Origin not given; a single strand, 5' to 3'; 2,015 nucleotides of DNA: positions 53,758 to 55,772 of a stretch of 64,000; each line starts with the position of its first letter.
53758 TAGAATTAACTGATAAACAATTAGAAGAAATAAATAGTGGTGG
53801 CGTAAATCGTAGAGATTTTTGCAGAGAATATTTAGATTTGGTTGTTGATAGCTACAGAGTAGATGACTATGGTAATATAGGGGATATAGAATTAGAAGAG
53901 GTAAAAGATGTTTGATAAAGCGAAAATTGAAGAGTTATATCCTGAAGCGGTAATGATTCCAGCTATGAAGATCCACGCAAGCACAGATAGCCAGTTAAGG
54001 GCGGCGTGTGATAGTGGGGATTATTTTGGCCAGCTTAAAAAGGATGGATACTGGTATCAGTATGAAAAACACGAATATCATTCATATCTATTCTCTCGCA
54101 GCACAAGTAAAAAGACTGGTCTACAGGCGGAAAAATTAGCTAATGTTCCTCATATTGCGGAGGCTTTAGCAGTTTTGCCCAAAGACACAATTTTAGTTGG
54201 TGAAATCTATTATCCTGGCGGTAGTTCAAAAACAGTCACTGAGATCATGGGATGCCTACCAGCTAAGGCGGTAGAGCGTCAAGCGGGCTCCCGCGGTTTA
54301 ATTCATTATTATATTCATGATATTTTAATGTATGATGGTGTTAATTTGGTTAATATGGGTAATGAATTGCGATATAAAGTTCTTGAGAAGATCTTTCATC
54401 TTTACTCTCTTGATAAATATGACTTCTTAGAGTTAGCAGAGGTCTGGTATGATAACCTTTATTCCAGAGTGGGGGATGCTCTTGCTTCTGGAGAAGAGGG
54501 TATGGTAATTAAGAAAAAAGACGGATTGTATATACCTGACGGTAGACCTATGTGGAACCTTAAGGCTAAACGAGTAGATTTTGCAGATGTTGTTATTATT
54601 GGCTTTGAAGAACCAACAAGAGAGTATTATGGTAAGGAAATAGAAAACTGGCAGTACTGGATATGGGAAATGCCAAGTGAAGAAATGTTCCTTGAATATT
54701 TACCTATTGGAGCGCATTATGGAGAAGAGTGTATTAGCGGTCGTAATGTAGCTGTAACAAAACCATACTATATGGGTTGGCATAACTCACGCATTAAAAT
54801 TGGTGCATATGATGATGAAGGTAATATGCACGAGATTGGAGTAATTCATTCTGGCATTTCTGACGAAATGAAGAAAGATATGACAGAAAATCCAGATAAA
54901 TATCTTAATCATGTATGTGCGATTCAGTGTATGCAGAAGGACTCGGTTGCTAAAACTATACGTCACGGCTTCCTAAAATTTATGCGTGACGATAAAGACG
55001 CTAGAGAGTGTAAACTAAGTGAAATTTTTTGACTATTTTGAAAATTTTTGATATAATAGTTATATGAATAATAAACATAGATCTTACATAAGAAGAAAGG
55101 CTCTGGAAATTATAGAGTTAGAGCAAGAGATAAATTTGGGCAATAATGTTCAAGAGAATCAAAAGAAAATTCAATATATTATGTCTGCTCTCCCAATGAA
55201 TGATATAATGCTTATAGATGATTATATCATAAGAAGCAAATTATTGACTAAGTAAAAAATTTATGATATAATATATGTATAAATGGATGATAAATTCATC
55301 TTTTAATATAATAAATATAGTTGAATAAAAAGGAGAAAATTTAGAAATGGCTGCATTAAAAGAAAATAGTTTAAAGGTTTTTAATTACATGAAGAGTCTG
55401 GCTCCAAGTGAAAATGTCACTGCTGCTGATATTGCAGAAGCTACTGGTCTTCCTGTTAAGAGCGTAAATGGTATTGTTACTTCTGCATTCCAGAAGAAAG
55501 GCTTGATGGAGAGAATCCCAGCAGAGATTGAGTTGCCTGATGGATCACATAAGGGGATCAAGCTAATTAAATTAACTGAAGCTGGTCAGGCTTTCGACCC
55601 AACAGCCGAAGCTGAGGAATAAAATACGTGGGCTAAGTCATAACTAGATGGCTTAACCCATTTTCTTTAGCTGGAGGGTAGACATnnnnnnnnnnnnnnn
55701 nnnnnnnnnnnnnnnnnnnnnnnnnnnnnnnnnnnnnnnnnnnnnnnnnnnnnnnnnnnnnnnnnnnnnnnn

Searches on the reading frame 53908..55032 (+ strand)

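Call 3: search_protein_families(library=pfam, proteins=[window:53908-55032:+], max_evalue=0.01)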
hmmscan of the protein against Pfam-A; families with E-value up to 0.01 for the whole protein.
window:53908-55032:+ (374 aa): 1 family
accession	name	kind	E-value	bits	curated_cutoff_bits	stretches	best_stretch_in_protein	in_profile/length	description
PF01068.26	DNA_ligase_A_M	-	1.7e-15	57.7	26.2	1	34-216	17-200/204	ATP dependent DNA ligase domain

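Call 4: search_protein_families(library=phrogs, proteins=[window:53908-55032:+], max_evalue=0.001)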
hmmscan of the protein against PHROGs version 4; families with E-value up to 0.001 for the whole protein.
window:53908-55032:+ (374 aa): 1 family
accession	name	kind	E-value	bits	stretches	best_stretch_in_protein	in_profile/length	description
phrog_114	-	DNA, RNA and nucleotide metabolism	2.3e-33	116.7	1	17-365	221-503/634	ATP-dependent DNA ligase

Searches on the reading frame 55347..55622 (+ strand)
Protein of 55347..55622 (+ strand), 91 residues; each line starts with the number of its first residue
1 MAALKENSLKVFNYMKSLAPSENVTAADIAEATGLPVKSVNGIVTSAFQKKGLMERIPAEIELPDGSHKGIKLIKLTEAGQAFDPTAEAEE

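Call 3: search_protein_families(library=pfam, proteins=[window:55347-55622:+], max_evalue=0.01)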
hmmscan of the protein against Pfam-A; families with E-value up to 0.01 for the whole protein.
window:55347-55622:+ (91 aa): 1 family
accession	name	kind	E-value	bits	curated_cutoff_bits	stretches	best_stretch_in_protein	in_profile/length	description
PF01978.25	TrmB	-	0.0062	16.8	25.6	1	17-59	16-57/68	Sugar-specific transcriptional regulator TrmB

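Call 4: search_protein_families(library=phrogs, proteins=[window:55347-55622:+], max_evalue=0.001)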
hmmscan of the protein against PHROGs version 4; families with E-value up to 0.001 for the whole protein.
window:55347-55622:+ (91 aa): 0 families

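Call 66: search_solved_structures(query=window:55347-55619:+, max_evalue=1, show_alignments=1)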
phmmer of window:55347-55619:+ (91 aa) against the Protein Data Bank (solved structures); distinct sequences matched with E-value up to 1: 10.
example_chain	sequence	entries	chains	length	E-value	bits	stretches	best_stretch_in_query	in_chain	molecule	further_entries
8vd6_A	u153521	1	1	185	0.023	18.5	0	21-45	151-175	CAP REPEAT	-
6r8g_A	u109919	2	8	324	0.16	15.8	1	38-87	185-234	Malate dehydrogenase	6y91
9sgv_A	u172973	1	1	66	0.18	15.7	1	17-58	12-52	Ap3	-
5nfr_A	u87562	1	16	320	0.2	15.5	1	38-87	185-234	Malate dehydrogenase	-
1qgp_A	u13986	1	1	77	0.21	15.5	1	6-56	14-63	PROTEIN (DOUBLE STRANDED RNA ADENOSINE DEAMINASE)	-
1qbj_A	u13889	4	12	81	0.22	15.4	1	6-56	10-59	PROTEIN (DOUBLE-STRANDED RNA SPECIFIC ADENOSINE DEAMINASE (ADAR1)) | Double-stranded RNA-specific adenosine deaminase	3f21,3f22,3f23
5zu1_A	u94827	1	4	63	0.27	15.1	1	10-56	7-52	Double-stranded RNA-specific adenosine deaminase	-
2acj_A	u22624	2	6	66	0.32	14.9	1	10-56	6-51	Double-stranded RNA-specific adenosine deaminase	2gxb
3irq_D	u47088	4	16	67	0.32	14.9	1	10-56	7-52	Double-stranded RNA-specific adenosine deaminase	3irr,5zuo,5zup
8gbd_A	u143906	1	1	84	0.46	14.4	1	10-56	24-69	Double-stranded RNA-specific adenosine deaminase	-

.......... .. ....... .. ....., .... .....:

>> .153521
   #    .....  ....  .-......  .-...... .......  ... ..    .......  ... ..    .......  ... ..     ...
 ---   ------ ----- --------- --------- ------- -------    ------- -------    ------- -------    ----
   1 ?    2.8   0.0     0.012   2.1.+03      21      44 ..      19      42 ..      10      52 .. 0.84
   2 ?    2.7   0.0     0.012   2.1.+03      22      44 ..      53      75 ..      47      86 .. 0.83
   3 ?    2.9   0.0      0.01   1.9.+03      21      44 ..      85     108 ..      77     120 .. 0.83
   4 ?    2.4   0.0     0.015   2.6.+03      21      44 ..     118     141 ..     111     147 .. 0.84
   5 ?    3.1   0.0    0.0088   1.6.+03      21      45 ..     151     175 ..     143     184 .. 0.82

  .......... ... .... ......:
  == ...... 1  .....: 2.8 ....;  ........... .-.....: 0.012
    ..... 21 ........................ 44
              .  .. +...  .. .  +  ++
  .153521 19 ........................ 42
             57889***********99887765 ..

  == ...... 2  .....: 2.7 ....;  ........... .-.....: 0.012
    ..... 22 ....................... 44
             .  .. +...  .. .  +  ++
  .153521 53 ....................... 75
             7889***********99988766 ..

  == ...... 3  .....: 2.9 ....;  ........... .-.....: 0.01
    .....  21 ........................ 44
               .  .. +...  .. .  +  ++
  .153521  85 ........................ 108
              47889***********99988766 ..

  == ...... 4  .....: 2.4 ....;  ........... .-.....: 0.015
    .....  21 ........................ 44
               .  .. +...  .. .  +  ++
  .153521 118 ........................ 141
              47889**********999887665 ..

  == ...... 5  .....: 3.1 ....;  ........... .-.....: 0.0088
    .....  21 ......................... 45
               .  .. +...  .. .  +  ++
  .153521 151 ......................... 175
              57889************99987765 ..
